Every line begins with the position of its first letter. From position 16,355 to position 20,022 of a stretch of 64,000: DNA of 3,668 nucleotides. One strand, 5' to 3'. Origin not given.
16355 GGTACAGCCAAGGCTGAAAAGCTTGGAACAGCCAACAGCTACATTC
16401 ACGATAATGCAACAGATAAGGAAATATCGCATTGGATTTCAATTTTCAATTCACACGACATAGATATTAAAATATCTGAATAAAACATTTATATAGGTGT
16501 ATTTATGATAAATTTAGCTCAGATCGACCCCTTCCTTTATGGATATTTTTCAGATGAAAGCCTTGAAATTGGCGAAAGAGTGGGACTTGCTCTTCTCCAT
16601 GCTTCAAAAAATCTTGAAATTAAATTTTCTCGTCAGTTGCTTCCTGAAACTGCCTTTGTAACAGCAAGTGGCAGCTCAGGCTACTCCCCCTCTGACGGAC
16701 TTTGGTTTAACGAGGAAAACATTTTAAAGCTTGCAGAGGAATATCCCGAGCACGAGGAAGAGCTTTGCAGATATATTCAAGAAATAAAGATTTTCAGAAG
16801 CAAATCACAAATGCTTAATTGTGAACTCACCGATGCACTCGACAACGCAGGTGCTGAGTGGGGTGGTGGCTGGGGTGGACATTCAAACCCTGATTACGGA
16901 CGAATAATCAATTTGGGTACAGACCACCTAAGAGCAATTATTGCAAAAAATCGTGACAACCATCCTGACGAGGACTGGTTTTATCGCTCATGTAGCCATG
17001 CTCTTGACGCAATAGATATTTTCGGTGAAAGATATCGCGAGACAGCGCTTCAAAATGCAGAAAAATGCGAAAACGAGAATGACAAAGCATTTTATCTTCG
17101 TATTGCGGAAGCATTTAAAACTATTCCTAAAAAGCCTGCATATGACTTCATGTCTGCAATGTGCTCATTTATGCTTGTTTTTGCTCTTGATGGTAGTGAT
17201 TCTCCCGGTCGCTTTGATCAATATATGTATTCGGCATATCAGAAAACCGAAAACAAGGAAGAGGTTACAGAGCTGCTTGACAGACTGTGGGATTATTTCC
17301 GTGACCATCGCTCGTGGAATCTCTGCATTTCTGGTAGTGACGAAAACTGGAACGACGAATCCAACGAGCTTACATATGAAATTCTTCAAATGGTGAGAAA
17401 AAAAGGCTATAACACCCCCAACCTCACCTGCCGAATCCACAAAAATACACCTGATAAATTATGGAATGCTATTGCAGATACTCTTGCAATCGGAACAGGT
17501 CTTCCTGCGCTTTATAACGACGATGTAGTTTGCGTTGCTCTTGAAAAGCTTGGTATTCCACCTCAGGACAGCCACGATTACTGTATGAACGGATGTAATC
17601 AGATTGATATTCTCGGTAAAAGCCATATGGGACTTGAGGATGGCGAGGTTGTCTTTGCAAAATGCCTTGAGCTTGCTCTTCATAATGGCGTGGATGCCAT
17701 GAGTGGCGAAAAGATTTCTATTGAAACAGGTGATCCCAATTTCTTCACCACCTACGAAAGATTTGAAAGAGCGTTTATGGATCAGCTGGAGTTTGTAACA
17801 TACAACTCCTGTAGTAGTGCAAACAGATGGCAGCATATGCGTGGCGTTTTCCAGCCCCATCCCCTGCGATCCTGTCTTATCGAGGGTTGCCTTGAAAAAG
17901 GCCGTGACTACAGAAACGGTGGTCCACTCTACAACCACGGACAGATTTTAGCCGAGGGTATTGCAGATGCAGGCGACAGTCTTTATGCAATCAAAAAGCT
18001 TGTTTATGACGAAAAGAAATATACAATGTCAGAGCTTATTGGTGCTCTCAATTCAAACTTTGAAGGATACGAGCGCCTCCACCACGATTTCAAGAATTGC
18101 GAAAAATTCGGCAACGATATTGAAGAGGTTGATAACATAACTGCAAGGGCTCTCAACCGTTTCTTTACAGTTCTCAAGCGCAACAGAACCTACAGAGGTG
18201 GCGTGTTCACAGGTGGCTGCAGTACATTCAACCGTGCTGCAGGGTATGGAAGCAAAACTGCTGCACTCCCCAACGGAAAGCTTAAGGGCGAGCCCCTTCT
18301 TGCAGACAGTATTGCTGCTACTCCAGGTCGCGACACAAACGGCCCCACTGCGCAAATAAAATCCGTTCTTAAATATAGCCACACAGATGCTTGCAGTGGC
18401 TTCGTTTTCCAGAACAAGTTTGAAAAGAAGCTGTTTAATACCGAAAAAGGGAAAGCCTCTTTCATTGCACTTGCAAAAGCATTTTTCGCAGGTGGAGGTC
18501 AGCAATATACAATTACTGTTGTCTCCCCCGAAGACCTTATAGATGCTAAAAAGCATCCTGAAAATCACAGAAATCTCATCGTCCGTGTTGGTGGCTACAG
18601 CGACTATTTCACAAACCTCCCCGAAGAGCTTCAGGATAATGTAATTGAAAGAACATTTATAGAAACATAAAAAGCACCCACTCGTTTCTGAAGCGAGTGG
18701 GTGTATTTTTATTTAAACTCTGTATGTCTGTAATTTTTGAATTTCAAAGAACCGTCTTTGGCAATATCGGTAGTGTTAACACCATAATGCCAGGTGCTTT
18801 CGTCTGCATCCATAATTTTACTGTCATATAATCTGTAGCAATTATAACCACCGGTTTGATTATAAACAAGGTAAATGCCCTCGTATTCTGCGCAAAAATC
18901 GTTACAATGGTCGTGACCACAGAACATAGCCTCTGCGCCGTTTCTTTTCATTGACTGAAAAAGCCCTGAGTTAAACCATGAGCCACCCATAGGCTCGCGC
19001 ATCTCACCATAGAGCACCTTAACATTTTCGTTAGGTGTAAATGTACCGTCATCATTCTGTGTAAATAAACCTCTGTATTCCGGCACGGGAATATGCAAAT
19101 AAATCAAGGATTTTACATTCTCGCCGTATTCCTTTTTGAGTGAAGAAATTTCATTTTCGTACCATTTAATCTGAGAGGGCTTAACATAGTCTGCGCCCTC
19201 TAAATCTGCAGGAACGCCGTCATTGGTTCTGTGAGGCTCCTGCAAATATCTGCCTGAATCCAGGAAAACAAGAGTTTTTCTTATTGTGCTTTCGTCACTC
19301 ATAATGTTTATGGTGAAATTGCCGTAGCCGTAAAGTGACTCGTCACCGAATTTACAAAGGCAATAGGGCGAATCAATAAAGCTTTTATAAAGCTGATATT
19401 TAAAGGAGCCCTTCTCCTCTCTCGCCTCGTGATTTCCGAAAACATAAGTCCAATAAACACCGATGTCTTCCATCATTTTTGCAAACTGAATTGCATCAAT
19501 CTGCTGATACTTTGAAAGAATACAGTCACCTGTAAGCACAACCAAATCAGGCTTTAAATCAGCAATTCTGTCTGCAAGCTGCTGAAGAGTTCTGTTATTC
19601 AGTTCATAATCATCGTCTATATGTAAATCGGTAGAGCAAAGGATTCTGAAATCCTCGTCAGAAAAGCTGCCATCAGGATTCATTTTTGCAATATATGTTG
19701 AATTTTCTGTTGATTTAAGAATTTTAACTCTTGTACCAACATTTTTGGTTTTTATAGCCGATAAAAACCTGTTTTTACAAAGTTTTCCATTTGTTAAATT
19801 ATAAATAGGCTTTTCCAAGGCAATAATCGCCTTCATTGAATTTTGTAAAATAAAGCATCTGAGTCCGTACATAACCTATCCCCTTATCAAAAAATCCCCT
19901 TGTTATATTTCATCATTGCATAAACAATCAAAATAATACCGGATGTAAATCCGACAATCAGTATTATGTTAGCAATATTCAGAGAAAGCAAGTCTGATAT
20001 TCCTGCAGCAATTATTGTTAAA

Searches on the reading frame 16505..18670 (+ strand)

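Call 87: search_protein_families(library=pfam, proteins=[window:16505-18670:+], max_evalue=0.001)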
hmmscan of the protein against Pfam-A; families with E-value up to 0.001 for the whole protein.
window:16505-18670:+ (721 aa): 2 families
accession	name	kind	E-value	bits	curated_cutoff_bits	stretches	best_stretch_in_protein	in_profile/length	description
PF02901.20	PFL-like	-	2.2e-112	377.3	24.3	1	124-582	157-647/647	Pyruvate formate lyase-like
PF01228.26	Gly_radical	-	4.3e-23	82.3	22.2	1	600-703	2-106/106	Glycine radical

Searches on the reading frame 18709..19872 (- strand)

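Call 87: search_protein_families(library=pfam, proteins=[window:18709-19872:-], max_evalue=0.001)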
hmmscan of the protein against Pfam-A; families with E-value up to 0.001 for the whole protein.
window:18709-19872:- (387 aa): 2 families
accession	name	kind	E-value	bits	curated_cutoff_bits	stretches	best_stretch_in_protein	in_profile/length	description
PF00149.33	Metallophos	-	1.6e-11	45.4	21.5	1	75-323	1-190/191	Calcineurin-like phosphoesterase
PF12850.12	Metallophos_2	-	0.00015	22.3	27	0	76-158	2-68/154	Calcineurin-like phosphoesterase superfamily domain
